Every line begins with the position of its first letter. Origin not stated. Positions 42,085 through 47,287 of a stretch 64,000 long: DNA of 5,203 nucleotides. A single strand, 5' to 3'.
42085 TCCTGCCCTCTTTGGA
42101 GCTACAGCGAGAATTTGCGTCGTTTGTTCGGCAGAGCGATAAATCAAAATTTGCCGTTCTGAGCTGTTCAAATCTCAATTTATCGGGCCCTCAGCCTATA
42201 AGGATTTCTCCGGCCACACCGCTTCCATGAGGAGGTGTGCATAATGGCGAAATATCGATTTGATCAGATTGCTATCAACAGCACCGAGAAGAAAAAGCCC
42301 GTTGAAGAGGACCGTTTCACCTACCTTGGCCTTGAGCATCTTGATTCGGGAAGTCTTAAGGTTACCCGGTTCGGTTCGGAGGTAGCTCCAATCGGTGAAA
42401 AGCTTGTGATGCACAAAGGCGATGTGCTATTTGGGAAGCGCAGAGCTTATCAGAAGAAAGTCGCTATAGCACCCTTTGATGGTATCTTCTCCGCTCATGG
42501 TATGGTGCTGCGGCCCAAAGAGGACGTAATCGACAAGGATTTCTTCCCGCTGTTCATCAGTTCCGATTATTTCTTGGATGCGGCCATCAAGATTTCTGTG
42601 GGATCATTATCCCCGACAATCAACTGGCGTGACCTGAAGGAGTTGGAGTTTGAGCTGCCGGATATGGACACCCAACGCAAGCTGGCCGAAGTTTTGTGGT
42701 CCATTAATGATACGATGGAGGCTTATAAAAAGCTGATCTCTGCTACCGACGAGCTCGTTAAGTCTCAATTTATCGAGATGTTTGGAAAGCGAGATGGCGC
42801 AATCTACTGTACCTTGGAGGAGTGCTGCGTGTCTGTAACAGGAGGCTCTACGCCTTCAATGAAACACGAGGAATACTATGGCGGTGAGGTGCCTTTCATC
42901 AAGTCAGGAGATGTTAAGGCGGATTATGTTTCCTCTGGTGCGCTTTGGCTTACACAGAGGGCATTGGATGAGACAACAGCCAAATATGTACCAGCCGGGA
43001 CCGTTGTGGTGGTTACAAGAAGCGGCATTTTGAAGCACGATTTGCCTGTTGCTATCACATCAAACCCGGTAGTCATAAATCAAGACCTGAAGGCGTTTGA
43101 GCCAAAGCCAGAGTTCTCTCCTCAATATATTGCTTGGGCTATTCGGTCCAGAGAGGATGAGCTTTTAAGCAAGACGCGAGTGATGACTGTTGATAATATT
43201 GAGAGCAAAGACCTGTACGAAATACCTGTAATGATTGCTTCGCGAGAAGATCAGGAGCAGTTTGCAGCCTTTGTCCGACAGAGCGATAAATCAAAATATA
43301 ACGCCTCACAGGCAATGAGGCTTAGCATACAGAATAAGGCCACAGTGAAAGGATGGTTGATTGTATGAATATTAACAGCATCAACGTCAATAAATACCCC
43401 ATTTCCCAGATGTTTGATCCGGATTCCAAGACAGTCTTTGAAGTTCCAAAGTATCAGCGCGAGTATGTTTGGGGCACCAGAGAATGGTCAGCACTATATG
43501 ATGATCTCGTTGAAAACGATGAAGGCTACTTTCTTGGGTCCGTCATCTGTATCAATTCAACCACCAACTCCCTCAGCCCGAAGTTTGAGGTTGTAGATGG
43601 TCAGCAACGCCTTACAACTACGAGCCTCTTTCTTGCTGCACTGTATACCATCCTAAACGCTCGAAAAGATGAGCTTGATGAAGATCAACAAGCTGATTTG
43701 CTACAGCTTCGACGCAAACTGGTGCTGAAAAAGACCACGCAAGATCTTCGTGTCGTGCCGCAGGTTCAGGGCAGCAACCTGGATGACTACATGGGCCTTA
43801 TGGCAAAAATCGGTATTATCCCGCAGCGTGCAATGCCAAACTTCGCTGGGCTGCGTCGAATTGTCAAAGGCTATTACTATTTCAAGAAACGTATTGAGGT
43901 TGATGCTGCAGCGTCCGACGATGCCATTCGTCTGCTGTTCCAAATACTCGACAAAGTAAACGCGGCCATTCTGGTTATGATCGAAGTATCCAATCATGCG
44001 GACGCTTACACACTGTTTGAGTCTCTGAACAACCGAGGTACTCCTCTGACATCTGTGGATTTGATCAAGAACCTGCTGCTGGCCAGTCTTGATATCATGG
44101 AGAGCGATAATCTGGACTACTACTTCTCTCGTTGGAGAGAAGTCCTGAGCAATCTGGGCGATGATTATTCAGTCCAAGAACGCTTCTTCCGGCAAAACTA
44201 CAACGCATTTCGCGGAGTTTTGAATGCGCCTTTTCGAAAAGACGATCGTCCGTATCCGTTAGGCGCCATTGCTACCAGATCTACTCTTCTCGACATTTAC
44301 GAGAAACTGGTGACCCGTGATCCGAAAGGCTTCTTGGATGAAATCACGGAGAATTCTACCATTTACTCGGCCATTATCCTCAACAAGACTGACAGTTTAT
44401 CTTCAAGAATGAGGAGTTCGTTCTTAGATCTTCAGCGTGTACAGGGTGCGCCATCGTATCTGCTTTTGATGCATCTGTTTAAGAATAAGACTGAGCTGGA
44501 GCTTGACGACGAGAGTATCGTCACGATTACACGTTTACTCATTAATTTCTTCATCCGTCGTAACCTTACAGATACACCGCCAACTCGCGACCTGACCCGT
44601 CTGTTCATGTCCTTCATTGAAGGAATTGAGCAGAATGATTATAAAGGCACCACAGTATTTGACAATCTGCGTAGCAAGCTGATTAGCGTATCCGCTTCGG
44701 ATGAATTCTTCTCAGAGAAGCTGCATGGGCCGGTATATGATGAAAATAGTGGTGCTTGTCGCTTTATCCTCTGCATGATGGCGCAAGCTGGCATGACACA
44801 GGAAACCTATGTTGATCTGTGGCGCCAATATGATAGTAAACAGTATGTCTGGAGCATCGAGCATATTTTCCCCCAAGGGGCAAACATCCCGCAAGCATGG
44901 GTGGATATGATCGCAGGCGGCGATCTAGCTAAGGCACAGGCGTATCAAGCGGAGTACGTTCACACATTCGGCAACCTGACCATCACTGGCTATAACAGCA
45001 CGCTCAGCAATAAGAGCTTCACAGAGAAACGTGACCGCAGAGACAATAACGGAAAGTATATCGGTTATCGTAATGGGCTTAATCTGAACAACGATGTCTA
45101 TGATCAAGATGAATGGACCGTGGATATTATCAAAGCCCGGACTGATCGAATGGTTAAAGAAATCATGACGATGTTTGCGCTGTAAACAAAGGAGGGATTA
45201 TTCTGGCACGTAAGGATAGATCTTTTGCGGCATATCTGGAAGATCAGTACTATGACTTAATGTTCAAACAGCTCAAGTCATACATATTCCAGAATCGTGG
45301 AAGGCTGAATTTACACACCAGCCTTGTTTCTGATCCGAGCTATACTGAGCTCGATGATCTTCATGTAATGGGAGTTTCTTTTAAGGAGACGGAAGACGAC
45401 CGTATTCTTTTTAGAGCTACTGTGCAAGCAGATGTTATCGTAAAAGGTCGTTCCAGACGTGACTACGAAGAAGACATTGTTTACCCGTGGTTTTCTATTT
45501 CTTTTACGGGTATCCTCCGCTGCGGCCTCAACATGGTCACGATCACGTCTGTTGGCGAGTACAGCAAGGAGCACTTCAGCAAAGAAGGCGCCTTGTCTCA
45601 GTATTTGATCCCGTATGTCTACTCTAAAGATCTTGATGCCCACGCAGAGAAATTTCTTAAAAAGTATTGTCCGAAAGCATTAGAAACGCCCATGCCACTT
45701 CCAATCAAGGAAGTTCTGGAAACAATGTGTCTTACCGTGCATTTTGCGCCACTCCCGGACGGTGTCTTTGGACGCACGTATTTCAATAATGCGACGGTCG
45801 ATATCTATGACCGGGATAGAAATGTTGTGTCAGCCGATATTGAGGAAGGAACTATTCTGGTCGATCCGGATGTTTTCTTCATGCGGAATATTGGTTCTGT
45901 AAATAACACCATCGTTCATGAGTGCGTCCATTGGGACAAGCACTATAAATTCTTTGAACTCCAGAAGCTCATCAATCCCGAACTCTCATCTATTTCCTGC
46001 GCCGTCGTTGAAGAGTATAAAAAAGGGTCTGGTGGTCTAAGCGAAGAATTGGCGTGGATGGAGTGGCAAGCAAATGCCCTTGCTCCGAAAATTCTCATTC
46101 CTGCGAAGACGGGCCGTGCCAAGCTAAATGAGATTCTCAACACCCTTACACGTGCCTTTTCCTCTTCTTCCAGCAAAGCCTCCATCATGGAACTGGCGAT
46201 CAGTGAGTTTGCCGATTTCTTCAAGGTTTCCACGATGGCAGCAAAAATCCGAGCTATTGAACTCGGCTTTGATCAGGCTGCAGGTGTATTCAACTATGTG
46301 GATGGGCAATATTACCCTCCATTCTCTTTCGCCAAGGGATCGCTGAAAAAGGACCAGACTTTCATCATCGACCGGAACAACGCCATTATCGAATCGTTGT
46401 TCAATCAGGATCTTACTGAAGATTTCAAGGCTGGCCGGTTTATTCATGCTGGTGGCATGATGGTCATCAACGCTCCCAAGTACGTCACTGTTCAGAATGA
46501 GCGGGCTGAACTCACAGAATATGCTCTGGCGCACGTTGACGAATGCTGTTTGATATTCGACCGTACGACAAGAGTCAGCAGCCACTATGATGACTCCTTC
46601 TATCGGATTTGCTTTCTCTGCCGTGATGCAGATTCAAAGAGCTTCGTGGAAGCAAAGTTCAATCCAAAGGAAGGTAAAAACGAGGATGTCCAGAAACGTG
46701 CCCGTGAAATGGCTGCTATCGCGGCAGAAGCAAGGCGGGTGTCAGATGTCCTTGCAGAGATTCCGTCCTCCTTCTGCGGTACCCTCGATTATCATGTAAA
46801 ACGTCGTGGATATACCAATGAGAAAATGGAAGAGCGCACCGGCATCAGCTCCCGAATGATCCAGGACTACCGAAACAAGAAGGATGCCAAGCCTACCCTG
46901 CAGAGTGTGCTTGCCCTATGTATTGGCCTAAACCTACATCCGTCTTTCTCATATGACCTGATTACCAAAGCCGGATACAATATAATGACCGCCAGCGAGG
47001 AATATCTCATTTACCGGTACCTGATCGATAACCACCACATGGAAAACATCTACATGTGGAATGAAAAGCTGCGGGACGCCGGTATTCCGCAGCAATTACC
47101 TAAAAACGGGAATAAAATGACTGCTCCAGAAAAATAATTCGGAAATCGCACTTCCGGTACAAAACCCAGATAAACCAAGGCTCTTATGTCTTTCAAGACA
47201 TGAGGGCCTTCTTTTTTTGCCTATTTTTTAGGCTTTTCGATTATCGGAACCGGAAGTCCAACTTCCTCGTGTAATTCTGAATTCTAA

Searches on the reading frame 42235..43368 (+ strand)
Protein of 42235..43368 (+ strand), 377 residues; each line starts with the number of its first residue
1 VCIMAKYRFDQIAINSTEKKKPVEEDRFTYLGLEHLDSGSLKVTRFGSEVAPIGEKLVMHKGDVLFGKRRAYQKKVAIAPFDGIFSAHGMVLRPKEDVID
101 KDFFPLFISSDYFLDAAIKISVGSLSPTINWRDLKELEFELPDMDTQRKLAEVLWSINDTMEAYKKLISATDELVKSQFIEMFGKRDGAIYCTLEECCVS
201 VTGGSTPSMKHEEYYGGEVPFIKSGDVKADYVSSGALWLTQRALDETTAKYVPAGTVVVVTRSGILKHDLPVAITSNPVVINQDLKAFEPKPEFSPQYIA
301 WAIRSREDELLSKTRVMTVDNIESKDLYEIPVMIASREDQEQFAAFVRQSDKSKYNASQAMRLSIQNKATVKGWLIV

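Call 3: search_protein_families(library=pfam, proteins=[window:42235-43368:+])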
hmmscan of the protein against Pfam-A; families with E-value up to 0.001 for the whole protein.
window:42235-43368:+ (377 aa): 1 family
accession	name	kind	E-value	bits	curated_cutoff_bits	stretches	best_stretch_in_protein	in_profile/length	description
PF01420.25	Methylase_S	-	2.2e-21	77.2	22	2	200-352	15-154/168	Type I restriction modification DNA specificity domain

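Call 4: search_protein_families(library=padloc, proteins=[window:42235-43368:+])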
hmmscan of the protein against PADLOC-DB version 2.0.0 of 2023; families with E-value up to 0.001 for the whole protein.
window:42235-43368:+ (377 aa): 105 families (the best 25 are shown)
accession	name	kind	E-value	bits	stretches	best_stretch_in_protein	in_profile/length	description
PDLC03100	Specificity_I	-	1.1e-85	286.4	1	7-360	13-372/392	Type I specificity subunit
PDLC03103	Specificity_I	-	8.3e-65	218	1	8-362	14-375/392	Type I specificity subunit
PDLC03038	MTase_I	-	3.2e-46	155.7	1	9-176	523-687/896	Type I methyltransferase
PDLC03069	Specificity_I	-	4.7e-37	126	1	13-356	10-363/387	Type I specificity subunit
PDLC03194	Specificity_I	-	1.7e-30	104.3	2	49-172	250-372/391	Type I specificity subunit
PDLC03065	Specificity_I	-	4.5e-30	103.3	1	12-184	21-192/363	Type I specificity subunit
PDLC03090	Specificity_I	-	8.2e-30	102.4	2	194-353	242-400/434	Type I specificity subunit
PDLC04137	mad5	-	8.4e-29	98.9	2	193-352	7-164/392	mads_5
PDLC03099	Specificity_I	-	8.9e-29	98.8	2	198-358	210-369/405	Type I specificity subunit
PDLC03105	Specificity_I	-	1.7e-28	98.3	2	15-176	255-417/448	Type I specificity subunit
PDLC03084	Specificity_I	-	8.5e-28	95.8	1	58-359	60-369/392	Type I specificity subunit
PDLC03119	Specificity_I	-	3.6e-27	93.3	2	192-363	6-175/393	Type I specificity subunit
PDLC03178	Specificity_I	-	4.4e-27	93.5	2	194-353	224-387/411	Type I specificity subunit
PDLC03107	Specificity_I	-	1.7e-26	91.2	1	56-362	61-374/392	Type I specificity subunit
PDLC03142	Specificity_I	-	2.6e-26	90.5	1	198-347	56-208/483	Type I specificity subunit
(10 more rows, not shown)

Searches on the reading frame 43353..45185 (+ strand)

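Call 15: search_protein_families(library=pfam, proteins=[window:43353-45185:+], max_evalue=0.01)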
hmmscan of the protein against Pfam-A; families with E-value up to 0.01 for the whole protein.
window:43353-45185:+ (610 aa): 2 families
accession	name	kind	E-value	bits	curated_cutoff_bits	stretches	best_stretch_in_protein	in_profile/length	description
PF03235.19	GmrSD_N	-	1e-37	130.6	33.2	1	18-243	2-199/199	GmrSD restriction endonuclease, N-terminal domain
PF07510.16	GmrSD_C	-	5.6e-17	62.4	23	1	453-602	8-137/138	GmrSD restriction endonucleases, C-terminal domain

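Call 53: search_protein_families(library=padloc, proteins=[window:43353-45185:+], max_evalue=0.01)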
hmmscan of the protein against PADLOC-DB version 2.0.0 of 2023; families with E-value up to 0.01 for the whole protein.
window:43353-45185:+ (610 aa): 37 families (the best 25 are shown)
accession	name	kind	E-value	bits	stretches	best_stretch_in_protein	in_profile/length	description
PDLC02693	Orf5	-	8.7e-71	237.5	1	28-607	8-541/543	Orf5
PDLC04155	HEC-06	-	8.4e-63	210.7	1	8-605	3-555/562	-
PDLC02696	Orf5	-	2e-56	190.1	1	30-561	2-547/558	Orf5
PDLC04157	HEC-06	-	5.8e-56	188.2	1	6-602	2-549/558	-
PDLC04154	HEC-06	-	2.6e-55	186.2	2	10-284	7-282/569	-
PDLC02700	Orf5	-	1.4e-45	154.1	1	29-602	12-549/555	Orf5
PDLC02687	Orf5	-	3.6e-45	152.7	1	27-565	16-523/543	Orf5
PDLC02695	Orf5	-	3.4e-43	145.9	2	10-286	3-293/601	Orf5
PDLC02701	Orf5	-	8.8e-35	118.2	2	25-266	16-272/596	Orf5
PDLC02702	Orf5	-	1e-32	111.7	1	29-604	3-537/543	Orf5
PDLC02691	Orf5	-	9.8e-29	98.3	3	26-110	18-103/579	Orf5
PDLC02692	Orf5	-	1.7e-25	87.7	1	26-602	5-550/558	Orf5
PDLC02690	Orf5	-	7.3e-25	85.8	2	27-254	8-220/531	Orf5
PDLC02792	SspE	-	3.5e-21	73.2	3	29-115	24-128/771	SspE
PDLC02686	Orf5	-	4.4e-21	73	2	27-271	19-264/566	Orf5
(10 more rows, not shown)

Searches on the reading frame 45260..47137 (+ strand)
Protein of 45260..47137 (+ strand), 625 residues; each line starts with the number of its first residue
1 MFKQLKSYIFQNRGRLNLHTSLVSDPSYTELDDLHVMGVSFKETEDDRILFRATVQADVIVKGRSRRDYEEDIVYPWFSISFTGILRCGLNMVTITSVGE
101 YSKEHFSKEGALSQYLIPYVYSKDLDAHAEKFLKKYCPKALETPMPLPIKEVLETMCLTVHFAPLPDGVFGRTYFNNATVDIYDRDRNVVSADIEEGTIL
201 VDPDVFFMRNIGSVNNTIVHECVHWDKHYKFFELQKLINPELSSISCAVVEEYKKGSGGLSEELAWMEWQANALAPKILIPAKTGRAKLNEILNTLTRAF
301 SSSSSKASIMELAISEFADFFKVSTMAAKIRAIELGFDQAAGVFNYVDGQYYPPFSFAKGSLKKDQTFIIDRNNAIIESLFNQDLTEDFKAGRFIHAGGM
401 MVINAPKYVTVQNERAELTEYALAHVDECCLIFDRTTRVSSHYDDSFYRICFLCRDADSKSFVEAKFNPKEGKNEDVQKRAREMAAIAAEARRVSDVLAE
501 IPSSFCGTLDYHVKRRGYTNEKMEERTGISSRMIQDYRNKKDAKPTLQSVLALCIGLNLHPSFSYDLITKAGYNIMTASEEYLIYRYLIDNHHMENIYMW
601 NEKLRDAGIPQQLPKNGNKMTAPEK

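Call 15: search_protein_families(library=pfam, proteins=[window:45260-47137:+], max_evalue=0.01)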
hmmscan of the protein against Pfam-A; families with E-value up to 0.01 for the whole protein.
window:45260-47137:+ (625 aa): 1 family
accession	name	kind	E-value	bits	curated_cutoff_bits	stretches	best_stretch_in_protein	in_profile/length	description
PF01381.28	HTH_3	-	0.0016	18.9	23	1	514-562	6-53/55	Helix-turn-helix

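Call 37: search_protein_families(library=ncbifam, proteins=[window:45260-47137:+], max_evalue=0.001)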
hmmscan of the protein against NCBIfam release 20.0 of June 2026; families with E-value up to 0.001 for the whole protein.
window:45260-47137:+ (625 aa): 0 families

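Call 53: search_protein_families(library=padloc, proteins=[window:45260-47137:+], max_evalue=0.01)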
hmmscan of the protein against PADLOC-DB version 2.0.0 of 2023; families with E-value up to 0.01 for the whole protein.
window:45260-47137:+ (625 aa): 2 families
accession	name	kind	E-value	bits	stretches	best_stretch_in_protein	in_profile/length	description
PDLC04141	capP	-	7.8e-05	20.3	1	211-345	64-163/242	capP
PDLC03949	RmrA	-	0.0028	14.6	1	514-563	12-60/363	-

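Call 77: search_protein_families(library=phrogs, proteins=[window:45260-47137:+], max_evalue=0.001)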
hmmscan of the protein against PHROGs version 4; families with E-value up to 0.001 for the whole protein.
window:45260-47137:+ (625 aa): 1 family
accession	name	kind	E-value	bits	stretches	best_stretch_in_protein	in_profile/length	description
phrog_4031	-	unknown function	7.8e-170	567.4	1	1-610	19-624/626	-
